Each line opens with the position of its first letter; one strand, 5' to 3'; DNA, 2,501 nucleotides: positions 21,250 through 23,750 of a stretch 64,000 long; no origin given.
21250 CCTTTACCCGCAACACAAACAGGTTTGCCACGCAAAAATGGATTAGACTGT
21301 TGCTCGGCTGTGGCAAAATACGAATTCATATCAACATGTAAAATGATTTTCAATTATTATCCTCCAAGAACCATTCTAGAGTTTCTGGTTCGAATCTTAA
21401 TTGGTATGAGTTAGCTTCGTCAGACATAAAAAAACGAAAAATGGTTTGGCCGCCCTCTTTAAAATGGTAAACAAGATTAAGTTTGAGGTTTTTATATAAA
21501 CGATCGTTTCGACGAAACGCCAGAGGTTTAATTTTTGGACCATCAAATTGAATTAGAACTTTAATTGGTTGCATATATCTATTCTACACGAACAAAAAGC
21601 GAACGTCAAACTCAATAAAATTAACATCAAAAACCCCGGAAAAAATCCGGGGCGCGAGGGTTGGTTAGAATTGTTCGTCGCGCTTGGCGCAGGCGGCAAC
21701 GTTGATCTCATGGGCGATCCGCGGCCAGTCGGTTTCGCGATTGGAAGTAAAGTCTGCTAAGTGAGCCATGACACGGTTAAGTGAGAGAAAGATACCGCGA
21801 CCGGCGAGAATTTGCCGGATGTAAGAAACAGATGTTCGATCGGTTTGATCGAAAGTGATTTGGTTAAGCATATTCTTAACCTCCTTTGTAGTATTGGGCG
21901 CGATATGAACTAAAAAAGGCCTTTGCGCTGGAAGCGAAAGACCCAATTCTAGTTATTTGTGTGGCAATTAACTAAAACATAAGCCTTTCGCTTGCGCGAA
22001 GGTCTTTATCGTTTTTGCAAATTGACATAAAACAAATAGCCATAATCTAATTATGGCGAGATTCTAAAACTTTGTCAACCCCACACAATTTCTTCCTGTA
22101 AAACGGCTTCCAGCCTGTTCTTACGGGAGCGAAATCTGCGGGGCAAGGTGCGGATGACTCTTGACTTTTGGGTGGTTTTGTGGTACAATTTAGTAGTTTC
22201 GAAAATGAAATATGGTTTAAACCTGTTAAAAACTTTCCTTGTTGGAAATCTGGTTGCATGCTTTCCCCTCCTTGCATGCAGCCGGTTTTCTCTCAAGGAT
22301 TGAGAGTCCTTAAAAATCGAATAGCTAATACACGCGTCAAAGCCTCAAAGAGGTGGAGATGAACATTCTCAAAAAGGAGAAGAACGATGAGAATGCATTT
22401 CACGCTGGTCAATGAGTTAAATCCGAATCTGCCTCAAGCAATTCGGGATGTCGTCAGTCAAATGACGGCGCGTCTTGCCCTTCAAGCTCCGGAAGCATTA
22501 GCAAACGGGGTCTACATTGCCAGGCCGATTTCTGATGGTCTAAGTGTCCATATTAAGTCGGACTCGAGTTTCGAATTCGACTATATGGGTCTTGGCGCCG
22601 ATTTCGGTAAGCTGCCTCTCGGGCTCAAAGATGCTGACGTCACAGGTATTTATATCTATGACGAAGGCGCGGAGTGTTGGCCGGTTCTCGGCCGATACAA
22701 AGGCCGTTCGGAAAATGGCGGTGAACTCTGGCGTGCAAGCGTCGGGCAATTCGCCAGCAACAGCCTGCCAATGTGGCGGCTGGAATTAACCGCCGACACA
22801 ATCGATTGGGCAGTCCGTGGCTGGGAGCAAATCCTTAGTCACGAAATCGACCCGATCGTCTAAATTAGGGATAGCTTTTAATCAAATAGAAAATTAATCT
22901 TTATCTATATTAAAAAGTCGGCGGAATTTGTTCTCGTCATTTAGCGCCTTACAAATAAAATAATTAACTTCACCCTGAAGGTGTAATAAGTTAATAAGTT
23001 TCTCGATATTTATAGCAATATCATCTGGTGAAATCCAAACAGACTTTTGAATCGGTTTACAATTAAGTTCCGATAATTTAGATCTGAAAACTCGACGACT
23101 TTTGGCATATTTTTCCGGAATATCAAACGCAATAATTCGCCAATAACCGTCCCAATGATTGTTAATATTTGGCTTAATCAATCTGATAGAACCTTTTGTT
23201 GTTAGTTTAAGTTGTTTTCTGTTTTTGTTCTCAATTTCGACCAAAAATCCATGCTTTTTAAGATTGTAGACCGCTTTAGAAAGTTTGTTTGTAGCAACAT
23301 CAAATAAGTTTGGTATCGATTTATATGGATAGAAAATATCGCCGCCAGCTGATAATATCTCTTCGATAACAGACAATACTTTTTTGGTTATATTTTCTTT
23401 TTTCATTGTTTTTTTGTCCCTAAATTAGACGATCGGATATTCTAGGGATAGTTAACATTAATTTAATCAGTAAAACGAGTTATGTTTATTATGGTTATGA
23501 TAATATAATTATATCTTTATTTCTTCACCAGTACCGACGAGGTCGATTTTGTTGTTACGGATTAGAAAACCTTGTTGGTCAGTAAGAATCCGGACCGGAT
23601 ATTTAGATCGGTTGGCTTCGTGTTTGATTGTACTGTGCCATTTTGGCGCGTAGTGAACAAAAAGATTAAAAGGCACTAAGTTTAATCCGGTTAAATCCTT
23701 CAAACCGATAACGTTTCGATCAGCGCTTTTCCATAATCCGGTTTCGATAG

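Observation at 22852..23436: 20-bp inverted repeats bracketing an entire PaaX-like regulator gene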

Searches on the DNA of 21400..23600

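Call 28: search_rna_families(source=window, start=21400, end=23600, threshold=evalue, max_evalue=1, show_alignments=2)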
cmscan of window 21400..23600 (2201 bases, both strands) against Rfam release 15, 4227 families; matches with E-value up to 1: 1.
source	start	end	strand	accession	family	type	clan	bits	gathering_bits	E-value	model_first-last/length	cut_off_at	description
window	21583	21678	+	RF01675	CrcZ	Gene; sRNA;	-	13.9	95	0.64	1-398/398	no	Pseudomonas sRNA CrcZ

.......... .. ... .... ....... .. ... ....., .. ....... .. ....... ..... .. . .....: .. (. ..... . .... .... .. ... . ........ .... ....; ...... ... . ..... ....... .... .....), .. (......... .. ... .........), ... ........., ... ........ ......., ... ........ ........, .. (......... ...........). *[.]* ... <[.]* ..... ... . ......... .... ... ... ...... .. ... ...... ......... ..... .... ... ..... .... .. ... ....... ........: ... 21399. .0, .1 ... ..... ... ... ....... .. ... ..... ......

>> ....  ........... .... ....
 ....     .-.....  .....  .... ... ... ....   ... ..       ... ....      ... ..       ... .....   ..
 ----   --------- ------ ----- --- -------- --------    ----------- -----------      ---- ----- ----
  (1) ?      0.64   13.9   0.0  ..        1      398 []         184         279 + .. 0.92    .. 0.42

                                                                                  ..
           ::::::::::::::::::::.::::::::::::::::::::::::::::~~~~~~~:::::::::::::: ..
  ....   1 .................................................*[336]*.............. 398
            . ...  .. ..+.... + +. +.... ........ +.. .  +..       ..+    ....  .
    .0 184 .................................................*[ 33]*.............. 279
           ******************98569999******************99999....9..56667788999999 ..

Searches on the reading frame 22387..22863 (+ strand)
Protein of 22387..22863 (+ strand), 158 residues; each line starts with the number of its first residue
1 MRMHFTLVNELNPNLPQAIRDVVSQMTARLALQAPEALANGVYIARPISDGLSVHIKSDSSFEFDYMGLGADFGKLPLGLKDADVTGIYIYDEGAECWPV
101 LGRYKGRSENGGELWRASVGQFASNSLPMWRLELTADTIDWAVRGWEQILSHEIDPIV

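Call 7: search_protein_families(library=pfam, proteins=[window:22387-22863:+], max_evalue=0.01)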
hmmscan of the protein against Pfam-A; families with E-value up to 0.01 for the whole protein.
window:22387-22863:+ (158 aa): 0 families

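Call 9: find_encoding_contigs(protein=window:22387-22863:+, flank=6000, max_places=10)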
Protein window:22387-22863:+ (158 aa): 18 contigs read that carry it; 3 places shown.
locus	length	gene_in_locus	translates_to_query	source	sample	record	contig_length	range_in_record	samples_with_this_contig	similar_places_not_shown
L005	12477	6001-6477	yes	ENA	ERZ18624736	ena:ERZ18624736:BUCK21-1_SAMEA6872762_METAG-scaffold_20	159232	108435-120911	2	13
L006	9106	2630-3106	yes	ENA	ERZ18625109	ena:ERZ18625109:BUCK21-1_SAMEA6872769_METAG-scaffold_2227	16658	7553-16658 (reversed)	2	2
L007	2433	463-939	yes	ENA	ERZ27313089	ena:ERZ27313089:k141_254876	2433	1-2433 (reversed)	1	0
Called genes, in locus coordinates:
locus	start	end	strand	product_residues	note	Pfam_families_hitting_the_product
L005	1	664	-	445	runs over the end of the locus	PF00512:HisKA, PF02518:HATPase_c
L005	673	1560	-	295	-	-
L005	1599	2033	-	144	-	PF22327:Nudt16-like (faint), PF00293:NUDIX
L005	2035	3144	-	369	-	-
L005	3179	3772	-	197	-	PF13399:LytR_C (weak)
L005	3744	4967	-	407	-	PF00817:IMS, PF11798:IMS_HHH (faint), PF11799:IMS_C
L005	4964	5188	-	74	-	-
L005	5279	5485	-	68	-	-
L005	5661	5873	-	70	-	-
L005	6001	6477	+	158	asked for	-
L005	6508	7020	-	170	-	PF20803:PaaX_M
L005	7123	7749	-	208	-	PF03575:Peptidase_S51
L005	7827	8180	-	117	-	PF10107:Endonuc_Holl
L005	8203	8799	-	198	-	PF01726:LexA_DNA_bind, PF00717:Peptidase_S24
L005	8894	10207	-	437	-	PF13393:tRNA-synt_His, PF00587:tRNA-synt_2b, PF13393:tRNA-synt_His, PF03129:HGTP_anticodon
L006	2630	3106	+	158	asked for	-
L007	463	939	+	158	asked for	-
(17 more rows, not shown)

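Call 29: search_protein_families(library=ncbifam, proteins=[window:22387-22863:+], max_evalue=0.1)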
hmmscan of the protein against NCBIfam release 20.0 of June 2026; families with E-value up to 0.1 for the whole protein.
window:22387-22863:+ (158 aa): 0 families

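Call 30: search_protein_families(library=phrogs, proteins=[window:22387-22863:+], max_evalue=0.1)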
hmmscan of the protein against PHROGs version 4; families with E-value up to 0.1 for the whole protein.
window:22387-22863:+ (158 aa): 0 families

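Call 50: find_homologous_proteins(query=window:22387-22863:+, max_evalue=0.001)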
Query window:22387-22863:+ (158 aa): 1 proteins with E <= 0.001 among 19 candidates.
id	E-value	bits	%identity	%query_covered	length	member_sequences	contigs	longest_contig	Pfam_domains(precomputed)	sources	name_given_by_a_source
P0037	3.8e-102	357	100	100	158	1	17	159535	-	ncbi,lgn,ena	-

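Call 61: search_protein_representatives(protein=window:22387-22863:+)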
Query: 158 residues. Proteins with E-value up to 0.001 (for the whole library): 4; up to 1e-10: 1; up to 1e-30: 1. The best 4 are listed.
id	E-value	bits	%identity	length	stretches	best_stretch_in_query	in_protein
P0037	1.2e-102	356.9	100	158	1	1-158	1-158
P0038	2.0e-07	47.3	35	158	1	14-156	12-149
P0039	2.3e-07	47.2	35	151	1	11-156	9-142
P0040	1.1e-04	38.5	33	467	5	21-59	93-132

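Call 63: find_encoding_contigs(protein=P0038, flank=4000, max_places=3)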
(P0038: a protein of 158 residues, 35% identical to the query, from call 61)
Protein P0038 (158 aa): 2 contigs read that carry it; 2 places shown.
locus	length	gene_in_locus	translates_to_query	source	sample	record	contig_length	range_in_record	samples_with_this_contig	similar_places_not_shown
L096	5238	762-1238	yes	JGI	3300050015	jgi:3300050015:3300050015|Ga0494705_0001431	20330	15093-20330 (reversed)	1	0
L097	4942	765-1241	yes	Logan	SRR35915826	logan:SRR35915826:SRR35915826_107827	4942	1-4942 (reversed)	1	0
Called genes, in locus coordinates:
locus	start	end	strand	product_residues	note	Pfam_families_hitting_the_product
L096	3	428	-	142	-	?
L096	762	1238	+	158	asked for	-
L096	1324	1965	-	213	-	PF03575:Peptidase_S51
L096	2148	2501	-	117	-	PF10107:Endonuc_Holl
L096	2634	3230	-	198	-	PF01726:LexA_DNA_bind, PF00717:Peptidase_S24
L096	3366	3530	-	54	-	-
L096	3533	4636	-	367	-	PF00587:tRNA-synt_2b, PF13393:tRNA-synt_His, PF03129:HGTP_anticodon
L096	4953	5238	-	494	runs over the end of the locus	PF13328:HD_4, PF01966:HD, PF04607:RelA_SpoT, PF02824:TGS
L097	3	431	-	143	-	?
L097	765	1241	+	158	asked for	-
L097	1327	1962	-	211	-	PF03575:Peptidase_S51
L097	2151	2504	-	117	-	PF10107:Endonuc_Holl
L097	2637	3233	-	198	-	PF01726:LexA_DNA_bind, PF00717:Peptidase_S24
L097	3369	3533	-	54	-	-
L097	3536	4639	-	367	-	PF00587:tRNA-synt_2b, PF13393:tRNA-synt_His, PF03129:HGTP_anticodon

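Call 66: find_encoding_contigs(protein=P0039, flank=5000, max_places=4)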
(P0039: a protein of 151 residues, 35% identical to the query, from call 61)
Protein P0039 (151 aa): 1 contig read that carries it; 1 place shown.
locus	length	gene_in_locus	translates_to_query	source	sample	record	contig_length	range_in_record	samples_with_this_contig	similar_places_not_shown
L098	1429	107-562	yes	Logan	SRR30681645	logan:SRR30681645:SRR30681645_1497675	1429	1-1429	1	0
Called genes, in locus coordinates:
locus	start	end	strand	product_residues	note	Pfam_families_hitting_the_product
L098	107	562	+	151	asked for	-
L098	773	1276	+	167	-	-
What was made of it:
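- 22387..22863 (+): Convergent 158-aa gene. Its last two codons and its stop codon are supplied by the half-site. It is GC-rich (0.52; GC3 0.55) and has almost no relatives. Syntenic homologues exist in L096/L097 and L098 (calls 63, 66).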
